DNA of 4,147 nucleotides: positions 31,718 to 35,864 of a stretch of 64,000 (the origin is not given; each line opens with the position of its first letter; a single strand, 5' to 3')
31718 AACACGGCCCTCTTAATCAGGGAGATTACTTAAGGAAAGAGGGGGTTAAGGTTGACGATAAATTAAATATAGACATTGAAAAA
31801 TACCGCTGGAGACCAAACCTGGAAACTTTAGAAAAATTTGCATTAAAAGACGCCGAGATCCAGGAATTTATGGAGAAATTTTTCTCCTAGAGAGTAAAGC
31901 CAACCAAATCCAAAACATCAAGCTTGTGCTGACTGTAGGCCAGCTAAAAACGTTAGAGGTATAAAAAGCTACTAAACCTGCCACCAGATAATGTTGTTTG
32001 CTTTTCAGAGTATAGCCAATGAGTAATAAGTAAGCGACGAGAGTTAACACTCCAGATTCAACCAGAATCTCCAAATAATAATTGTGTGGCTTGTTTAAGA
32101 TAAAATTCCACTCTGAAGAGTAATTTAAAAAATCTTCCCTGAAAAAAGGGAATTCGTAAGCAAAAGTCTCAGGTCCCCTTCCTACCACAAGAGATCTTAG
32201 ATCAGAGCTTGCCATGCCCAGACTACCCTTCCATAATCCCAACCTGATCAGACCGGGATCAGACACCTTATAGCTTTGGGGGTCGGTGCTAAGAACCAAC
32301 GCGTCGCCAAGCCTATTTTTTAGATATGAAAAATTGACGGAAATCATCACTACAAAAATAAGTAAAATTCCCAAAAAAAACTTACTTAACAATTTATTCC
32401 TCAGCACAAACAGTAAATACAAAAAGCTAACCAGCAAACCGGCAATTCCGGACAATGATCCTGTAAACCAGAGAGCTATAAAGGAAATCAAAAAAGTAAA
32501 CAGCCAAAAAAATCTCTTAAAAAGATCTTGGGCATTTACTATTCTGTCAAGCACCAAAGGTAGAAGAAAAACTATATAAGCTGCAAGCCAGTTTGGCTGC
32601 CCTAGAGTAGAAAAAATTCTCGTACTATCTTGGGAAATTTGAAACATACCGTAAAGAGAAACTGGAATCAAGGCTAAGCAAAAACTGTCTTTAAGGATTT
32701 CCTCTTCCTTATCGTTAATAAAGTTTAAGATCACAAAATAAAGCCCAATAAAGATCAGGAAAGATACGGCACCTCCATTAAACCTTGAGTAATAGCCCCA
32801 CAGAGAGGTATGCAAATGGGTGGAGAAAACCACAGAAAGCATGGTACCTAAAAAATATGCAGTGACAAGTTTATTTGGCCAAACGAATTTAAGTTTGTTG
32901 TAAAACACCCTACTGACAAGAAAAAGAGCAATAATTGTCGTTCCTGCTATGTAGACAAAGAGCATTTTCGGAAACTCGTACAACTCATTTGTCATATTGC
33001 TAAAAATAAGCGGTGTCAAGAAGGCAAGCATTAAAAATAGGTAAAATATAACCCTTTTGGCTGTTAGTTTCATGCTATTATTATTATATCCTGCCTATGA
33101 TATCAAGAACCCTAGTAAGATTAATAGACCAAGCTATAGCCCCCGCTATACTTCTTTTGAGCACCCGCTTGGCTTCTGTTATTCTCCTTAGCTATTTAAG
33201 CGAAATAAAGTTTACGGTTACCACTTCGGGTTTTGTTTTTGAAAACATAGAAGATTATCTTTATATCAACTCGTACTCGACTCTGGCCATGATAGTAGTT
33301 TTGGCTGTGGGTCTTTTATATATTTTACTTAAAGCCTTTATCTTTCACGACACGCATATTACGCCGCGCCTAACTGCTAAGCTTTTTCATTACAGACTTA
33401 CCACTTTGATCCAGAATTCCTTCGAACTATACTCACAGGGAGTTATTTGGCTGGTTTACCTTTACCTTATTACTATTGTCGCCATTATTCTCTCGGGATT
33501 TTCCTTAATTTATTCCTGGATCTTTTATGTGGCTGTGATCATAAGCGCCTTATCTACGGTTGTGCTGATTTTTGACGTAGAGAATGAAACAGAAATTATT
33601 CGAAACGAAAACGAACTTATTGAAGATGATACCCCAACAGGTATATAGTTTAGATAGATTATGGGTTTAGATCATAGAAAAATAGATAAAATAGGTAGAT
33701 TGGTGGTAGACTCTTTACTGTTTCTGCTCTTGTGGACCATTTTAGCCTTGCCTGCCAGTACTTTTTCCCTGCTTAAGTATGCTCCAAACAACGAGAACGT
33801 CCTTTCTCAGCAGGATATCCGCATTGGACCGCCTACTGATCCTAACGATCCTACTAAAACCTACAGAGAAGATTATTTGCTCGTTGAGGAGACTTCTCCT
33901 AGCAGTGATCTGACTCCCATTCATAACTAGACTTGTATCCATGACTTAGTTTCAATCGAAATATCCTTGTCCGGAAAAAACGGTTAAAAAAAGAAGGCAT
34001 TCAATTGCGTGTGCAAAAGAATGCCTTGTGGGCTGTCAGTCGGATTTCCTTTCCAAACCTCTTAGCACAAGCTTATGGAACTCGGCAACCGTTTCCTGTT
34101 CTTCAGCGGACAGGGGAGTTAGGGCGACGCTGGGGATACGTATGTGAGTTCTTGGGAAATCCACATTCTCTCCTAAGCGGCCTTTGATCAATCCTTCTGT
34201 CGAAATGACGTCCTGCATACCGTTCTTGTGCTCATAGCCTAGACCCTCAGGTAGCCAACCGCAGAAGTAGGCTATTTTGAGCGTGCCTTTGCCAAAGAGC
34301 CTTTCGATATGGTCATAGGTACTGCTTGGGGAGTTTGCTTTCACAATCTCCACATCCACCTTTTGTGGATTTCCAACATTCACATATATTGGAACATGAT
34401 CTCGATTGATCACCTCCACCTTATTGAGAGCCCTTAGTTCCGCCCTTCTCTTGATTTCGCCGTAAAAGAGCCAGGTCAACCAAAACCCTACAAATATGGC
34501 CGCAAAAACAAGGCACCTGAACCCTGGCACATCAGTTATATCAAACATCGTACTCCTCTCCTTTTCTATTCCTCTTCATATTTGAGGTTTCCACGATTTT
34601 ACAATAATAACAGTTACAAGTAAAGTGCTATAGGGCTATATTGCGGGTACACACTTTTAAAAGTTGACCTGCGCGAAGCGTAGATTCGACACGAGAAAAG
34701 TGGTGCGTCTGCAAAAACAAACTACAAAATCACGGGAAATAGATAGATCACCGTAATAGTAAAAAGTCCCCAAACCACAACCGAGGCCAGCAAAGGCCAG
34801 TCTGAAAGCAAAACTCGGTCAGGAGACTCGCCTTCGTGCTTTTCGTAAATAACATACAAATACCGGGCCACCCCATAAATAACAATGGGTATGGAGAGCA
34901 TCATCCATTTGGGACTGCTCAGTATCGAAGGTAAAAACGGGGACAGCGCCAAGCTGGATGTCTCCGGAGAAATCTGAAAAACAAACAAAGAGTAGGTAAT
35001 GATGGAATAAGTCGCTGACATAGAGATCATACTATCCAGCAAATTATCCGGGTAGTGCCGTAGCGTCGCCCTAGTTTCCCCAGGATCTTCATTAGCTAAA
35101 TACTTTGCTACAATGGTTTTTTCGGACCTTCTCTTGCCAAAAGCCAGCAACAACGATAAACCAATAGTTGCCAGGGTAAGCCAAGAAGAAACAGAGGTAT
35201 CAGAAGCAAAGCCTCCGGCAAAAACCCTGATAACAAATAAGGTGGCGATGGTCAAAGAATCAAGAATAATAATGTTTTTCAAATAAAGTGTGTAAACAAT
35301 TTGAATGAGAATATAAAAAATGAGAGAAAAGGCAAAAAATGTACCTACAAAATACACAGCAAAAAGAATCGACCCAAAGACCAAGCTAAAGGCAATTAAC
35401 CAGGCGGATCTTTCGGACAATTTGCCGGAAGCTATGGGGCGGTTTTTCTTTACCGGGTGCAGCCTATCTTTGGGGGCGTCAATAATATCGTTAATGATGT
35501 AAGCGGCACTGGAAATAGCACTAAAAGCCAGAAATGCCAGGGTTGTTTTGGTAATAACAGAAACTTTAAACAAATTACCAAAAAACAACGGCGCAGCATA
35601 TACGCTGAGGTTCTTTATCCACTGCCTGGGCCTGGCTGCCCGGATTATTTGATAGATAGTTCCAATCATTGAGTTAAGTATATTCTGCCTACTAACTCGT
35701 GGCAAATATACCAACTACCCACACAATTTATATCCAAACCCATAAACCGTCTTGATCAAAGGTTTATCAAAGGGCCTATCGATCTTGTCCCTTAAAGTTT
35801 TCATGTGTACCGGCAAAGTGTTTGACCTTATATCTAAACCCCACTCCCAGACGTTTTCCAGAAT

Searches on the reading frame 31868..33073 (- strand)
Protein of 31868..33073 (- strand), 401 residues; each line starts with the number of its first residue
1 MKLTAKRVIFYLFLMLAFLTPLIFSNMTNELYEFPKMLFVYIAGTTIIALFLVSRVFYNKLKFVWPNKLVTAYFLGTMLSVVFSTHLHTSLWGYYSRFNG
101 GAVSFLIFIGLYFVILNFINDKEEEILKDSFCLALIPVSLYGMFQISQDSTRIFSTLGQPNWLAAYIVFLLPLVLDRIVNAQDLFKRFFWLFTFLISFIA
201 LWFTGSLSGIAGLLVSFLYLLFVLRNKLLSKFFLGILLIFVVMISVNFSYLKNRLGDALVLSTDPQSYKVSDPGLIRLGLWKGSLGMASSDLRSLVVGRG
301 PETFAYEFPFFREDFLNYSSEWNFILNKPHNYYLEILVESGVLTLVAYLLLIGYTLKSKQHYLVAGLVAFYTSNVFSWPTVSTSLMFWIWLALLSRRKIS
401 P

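Call 54: search_protein_families(library=pfam, proteins=[window:31868-33073:-], max_evalue=0.00001)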
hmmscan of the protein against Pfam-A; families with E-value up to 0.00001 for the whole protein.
window:31868-33073:- (401 aa): 1 family
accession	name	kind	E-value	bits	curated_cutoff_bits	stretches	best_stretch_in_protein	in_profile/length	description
PF04932.20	Wzy_C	-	1.3e-13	51.5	31.7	1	192-349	1-149/149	O-Antigen ligase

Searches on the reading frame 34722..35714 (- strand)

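Call 54: search_protein_families(library=pfam, proteins=[window:34722-35714:-], max_evalue=0.00001)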
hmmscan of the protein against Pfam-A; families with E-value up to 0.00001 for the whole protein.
window:34722-35714:- (330 aa): 1 family
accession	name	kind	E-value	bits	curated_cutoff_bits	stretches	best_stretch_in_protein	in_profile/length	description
PF01040.23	UbiA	-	3.6e-23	82.6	34.2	1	55-188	20-152/250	UbiA prenyltransferase family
